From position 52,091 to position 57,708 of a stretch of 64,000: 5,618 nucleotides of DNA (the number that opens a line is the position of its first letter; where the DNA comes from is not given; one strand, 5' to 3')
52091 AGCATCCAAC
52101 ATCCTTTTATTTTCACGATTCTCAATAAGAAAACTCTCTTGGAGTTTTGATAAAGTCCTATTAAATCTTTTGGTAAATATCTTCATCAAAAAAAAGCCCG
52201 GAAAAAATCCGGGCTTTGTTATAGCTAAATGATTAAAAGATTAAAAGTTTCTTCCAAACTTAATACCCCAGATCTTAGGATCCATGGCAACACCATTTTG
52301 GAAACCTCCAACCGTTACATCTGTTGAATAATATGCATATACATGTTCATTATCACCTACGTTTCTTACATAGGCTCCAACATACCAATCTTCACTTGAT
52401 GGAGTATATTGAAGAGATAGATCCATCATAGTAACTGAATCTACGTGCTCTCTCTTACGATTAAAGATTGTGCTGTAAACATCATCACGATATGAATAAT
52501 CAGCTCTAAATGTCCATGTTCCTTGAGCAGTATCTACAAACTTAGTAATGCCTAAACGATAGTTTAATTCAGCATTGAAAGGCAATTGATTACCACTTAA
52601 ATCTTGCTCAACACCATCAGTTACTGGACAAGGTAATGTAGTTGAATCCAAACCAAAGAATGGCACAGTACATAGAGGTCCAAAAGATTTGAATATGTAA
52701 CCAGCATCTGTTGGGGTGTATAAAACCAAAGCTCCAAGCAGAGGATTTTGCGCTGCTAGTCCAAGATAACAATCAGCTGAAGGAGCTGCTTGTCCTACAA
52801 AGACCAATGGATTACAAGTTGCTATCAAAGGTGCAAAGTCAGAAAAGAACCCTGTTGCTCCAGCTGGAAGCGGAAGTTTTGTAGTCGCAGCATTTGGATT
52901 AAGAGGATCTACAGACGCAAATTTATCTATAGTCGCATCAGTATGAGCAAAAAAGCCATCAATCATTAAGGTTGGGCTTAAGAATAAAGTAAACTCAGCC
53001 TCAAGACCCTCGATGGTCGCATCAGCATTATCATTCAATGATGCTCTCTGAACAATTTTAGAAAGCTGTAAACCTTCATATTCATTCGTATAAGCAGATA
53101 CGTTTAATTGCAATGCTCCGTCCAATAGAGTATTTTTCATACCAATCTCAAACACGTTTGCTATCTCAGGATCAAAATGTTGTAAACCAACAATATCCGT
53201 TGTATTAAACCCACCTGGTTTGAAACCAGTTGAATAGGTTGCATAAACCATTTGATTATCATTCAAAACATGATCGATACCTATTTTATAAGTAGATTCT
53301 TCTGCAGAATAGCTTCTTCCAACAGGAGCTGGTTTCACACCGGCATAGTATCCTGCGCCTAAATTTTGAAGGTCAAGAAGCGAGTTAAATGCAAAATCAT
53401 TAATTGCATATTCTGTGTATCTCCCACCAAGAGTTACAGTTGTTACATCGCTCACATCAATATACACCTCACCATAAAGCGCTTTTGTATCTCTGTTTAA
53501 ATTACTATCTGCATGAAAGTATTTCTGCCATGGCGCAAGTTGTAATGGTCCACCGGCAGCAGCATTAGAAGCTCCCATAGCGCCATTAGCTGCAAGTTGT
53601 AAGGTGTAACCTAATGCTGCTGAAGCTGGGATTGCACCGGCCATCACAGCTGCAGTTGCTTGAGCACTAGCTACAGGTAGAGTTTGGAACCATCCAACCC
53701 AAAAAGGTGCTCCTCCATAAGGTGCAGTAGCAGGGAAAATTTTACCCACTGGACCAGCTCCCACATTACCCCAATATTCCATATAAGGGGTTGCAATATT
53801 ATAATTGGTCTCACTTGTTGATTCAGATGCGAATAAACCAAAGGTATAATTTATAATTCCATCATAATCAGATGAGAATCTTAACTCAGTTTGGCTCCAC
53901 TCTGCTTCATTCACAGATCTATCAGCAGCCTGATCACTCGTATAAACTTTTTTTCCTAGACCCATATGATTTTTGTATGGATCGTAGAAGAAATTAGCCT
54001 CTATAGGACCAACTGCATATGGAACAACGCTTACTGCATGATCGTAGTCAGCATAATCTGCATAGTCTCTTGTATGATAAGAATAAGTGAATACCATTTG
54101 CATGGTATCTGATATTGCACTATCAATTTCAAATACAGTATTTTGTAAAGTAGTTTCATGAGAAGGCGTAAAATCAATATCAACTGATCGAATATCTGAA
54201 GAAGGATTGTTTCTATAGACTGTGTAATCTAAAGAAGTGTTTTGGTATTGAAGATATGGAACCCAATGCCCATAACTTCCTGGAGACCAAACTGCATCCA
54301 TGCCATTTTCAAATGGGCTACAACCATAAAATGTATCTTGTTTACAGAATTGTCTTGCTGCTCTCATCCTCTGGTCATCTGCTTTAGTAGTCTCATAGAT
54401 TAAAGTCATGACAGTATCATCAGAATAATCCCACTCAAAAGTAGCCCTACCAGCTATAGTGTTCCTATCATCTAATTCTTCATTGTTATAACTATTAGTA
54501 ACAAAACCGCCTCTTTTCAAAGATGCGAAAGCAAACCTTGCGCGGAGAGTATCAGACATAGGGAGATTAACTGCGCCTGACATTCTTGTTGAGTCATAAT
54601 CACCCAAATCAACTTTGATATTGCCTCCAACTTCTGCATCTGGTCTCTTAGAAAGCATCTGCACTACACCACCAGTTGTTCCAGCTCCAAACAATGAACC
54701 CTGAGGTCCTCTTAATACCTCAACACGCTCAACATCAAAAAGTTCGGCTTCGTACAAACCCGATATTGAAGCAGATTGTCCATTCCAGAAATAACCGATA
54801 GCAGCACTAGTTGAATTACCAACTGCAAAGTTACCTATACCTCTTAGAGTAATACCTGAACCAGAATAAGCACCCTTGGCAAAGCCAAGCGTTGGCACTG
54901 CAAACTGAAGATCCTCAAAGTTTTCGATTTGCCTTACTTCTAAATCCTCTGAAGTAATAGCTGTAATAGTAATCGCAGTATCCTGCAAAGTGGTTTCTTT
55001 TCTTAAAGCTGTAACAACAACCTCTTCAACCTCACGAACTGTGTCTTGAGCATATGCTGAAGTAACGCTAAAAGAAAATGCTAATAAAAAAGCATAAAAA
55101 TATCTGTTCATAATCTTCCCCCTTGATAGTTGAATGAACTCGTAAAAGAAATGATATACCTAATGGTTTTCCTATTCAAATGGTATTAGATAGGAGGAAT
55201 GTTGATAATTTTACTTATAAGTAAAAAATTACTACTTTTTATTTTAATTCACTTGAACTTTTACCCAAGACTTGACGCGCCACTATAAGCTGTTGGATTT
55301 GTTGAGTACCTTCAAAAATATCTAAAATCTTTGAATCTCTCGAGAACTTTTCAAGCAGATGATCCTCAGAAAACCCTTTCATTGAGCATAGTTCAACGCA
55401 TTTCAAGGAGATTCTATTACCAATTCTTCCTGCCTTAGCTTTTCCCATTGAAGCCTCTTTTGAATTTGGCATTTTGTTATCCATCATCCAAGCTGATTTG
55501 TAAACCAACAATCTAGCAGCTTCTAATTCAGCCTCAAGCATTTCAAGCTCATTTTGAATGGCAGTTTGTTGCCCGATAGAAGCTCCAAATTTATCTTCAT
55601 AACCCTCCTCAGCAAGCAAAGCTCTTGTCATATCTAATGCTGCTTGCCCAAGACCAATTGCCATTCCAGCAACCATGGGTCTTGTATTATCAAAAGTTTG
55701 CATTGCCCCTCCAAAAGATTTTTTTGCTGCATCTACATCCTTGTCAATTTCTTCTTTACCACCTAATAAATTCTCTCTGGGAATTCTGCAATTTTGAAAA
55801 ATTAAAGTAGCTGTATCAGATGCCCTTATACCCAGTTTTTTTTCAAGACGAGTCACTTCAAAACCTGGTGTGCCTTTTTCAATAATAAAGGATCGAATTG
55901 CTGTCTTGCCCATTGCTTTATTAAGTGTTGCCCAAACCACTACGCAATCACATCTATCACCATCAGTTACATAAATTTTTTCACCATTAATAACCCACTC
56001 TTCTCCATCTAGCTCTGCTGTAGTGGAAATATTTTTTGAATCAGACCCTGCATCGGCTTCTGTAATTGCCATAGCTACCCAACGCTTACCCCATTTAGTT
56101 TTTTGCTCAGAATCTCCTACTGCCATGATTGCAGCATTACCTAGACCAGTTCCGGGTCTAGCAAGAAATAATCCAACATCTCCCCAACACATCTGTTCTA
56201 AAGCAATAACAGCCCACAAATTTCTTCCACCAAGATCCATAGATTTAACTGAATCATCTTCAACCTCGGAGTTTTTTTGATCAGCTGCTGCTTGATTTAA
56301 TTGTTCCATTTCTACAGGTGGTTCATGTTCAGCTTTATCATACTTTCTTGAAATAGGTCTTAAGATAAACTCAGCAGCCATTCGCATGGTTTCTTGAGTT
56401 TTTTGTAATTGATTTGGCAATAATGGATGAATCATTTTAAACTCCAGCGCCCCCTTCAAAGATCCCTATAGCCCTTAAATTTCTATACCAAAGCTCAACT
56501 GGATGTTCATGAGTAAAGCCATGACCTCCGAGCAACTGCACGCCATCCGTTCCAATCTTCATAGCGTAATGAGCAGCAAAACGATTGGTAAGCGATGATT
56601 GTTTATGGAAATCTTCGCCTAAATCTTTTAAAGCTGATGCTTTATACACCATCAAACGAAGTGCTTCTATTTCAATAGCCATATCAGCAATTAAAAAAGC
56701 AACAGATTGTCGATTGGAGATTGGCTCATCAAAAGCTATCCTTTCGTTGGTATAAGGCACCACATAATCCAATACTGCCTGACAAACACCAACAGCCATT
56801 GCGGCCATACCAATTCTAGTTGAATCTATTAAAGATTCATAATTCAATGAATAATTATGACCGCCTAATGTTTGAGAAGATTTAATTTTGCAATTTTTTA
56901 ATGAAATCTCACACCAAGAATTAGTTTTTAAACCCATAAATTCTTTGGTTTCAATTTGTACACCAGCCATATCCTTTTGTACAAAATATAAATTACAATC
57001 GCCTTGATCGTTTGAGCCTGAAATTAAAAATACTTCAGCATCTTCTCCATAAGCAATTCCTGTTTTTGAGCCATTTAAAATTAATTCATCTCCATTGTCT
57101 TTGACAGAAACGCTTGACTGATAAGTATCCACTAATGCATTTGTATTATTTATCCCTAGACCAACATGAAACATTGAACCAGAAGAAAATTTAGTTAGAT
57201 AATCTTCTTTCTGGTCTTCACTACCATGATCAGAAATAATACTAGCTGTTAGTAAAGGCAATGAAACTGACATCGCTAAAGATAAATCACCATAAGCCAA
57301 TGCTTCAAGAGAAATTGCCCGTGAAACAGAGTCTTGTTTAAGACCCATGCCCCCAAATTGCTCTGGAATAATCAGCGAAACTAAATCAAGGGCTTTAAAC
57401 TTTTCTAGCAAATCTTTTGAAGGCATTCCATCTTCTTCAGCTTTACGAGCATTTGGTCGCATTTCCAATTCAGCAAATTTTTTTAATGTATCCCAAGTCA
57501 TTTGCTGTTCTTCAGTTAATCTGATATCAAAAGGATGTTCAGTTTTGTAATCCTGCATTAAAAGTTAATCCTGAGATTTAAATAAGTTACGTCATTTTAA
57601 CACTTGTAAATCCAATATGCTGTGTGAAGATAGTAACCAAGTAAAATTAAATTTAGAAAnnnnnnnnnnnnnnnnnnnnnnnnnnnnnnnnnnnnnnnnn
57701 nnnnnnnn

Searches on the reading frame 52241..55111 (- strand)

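Call 88: search_protein_families(library=pfam, proteins=[window:52241-55111:-], max_evalue=1e-8)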
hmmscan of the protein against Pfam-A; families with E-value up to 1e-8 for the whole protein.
window:52241-55111:- (956 aa): 2 families
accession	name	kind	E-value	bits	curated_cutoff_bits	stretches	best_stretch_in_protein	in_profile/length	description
PF00593.30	TonB_dep_Rec_b-barrel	-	1.2e-25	91.7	27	1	373-737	18-354/436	TonB dependent receptor-like, beta-barrel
PF07715.20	Plug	-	2.9e-15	57.1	23.9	1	42-149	2-107/107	TonB-dependent Receptor Plug Domain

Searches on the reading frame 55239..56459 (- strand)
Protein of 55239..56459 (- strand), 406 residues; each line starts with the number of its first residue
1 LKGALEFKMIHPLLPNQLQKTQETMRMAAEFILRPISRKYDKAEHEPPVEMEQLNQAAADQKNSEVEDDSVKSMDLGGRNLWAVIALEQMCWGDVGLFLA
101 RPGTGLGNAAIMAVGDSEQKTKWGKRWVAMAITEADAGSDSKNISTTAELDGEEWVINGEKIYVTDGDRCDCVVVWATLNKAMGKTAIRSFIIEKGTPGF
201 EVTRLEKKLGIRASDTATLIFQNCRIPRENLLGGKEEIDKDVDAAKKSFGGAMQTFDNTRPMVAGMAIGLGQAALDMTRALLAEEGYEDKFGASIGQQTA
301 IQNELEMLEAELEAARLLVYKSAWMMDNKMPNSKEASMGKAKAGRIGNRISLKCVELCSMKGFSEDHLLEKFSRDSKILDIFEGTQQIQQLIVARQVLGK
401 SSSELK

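Call 88: search_protein_families(library=pfam, proteins=[window:55239-56459:-], max_evalue=1e-8)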
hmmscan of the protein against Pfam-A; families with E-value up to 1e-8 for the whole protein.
window:55239-56459:- (406 aa): 2 families
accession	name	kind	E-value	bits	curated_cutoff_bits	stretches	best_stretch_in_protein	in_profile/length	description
PF00441.29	Acyl-CoA_dh_1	-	2.2e-35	122.5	22.4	1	251-398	6-150/150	Acyl-CoA dehydrogenase, C-terminal domain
PF02770.24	Acyl-CoA_dh_M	-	2.6e-24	85.6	33.3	1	129-224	1-97/97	Acyl-CoA dehydrogenase, middle domain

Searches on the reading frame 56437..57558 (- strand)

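Call 88: search_protein_families(library=pfam, proteins=[window:56437-57558:-], max_evalue=1e-8)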
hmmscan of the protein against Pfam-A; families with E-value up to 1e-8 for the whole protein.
window:56437-57558:- (373 aa): 4 families
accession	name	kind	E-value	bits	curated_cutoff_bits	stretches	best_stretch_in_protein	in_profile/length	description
PF00441.29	Acyl-CoA_dh_1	-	4.2e-31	108.6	22.4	1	244-369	11-136/150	Acyl-CoA dehydrogenase, C-terminal domain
PF02771.21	Acyl-CoA_dh_N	-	1.9e-23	83.4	22.9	1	15-127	1-112/113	Acyl-CoA dehydrogenase, N-terminal domain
PF08028.16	Acyl-CoA_dh_2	-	4e-14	53.5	22.7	1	249-368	1-130/134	Acyl-CoA dehydrogenase, C-terminal domain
PF02770.24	Acyl-CoA_dh_M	-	5.7e-09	36.5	33.3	1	148-223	18-97/97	Acyl-CoA dehydrogenase, middle domain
